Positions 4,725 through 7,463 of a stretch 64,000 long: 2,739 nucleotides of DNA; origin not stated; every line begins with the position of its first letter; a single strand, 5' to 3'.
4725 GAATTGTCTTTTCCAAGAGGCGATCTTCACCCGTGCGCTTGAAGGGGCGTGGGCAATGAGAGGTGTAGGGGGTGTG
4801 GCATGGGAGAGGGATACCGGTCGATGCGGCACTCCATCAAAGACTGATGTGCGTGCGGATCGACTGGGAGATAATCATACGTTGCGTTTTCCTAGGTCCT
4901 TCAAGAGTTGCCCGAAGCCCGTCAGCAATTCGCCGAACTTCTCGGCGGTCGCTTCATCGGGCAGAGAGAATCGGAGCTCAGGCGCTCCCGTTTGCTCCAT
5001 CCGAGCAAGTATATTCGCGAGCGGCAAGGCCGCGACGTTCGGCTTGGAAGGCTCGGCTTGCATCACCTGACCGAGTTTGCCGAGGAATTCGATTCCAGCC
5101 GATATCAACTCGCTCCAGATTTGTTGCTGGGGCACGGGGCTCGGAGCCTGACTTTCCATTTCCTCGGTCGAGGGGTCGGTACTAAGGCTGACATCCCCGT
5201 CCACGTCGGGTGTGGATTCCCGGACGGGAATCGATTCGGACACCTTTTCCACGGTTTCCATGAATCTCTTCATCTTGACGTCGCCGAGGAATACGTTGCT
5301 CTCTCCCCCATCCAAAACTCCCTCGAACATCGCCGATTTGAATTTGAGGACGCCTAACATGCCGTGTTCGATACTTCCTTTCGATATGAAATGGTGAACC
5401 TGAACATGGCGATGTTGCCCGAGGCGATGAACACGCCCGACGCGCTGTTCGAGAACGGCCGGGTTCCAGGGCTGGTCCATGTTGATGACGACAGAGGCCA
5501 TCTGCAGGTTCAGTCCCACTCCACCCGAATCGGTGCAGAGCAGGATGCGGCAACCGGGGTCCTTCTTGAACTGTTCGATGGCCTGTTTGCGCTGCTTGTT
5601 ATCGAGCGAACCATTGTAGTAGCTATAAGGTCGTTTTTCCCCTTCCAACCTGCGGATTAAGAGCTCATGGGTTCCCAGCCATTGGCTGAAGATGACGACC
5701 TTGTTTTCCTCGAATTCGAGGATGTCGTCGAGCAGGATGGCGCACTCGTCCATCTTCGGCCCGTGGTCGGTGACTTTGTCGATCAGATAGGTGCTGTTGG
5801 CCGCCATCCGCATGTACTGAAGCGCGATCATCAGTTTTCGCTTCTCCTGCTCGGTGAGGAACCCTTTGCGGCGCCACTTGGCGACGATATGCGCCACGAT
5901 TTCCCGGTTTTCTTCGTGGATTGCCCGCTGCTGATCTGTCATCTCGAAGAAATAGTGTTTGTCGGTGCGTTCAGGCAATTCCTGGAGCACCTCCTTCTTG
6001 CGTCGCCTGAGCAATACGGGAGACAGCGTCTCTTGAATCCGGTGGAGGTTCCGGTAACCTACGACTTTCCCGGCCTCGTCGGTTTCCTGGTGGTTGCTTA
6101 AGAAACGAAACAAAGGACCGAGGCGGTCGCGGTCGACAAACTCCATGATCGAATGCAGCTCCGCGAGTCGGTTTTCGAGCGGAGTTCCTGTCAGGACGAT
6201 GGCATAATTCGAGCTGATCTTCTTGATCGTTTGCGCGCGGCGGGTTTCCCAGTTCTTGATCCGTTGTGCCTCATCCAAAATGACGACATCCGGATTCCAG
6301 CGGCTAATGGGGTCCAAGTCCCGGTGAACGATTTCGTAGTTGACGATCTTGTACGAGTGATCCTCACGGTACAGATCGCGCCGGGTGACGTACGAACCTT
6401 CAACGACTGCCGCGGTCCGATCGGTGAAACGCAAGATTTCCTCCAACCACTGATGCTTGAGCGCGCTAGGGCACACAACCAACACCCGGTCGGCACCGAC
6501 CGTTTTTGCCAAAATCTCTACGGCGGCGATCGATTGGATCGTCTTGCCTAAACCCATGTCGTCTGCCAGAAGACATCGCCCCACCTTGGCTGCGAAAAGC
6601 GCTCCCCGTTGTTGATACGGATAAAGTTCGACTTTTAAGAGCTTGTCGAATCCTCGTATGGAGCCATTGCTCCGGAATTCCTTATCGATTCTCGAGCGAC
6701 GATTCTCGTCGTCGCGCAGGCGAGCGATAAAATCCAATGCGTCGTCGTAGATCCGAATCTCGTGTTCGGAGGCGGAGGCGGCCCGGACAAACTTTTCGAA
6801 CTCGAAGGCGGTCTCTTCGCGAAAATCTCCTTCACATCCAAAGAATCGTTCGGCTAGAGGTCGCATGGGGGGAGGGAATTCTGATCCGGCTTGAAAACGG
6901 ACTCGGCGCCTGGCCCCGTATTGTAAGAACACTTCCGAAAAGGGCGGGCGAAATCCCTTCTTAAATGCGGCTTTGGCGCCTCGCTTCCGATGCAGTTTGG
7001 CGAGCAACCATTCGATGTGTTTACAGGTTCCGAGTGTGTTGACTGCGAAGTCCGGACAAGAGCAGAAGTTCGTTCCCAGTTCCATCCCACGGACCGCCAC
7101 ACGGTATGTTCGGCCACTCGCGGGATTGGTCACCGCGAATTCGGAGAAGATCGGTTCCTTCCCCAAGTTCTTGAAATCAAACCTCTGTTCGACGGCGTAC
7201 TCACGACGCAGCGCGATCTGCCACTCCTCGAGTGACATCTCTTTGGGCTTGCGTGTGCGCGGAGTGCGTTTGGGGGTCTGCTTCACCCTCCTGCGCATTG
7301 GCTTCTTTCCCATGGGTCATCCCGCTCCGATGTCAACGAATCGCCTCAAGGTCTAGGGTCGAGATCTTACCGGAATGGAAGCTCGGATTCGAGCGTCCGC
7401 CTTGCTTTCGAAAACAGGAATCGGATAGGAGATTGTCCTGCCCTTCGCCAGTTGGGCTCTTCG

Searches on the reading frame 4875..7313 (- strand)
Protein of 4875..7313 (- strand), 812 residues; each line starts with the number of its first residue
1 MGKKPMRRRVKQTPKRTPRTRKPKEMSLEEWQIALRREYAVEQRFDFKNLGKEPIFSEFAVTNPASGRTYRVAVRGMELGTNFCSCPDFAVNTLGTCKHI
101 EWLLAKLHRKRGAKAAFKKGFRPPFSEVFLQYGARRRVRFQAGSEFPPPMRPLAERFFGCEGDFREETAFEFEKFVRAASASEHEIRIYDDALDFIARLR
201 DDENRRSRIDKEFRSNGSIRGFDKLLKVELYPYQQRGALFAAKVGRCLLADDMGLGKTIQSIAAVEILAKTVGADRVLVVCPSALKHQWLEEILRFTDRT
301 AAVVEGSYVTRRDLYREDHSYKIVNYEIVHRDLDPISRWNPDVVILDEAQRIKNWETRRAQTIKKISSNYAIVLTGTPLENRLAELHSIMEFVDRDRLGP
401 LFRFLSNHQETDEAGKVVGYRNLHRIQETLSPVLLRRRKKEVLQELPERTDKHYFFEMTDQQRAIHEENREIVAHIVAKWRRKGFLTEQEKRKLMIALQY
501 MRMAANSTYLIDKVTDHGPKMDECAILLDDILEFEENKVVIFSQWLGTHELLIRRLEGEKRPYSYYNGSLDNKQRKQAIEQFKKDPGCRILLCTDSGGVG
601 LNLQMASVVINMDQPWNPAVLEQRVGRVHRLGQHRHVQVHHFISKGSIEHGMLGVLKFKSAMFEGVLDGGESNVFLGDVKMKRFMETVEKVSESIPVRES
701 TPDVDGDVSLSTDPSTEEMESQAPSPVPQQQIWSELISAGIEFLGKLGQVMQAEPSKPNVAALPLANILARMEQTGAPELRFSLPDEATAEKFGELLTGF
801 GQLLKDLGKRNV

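Call 70: search_protein_families(library=pfam, proteins=[window:4875-7313:-], max_evalue=0.001)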
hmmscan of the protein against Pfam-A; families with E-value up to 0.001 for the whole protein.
window:4875-7313:- (812 aa): 7 families
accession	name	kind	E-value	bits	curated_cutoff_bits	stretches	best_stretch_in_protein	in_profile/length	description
PF00176.29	SNF2-rel_dom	-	4.2e-45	154.5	24.9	1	244-484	17-265/290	SNF2-related domain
PF00271.37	Helicase_C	-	9.3e-24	84.3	23.5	1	529-632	7-110/110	Helicase conserved C-terminal domain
PF04851.21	ResIII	-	7e-11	42.7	22.5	1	243-378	22-162/164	Type III restriction enzyme, res subunit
PF00270.35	DEAD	-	4.4e-05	23.7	26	1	246-378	16-160/167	DEAD/DEAH box helicase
PF16203.11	ERCC3_RAD25_C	-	0.0005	19.9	27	0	520-634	45-154/248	ERCC3/RAD25/XPB C-terminal helicase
PF18766.7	SWI2_SNF2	-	0.00086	19.5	26.7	0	254-382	28-159/221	SWI2/SNF2 ATPase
PF13173.12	AAA_14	-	0.0009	19.7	27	0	335-384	60-105/129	AAA domain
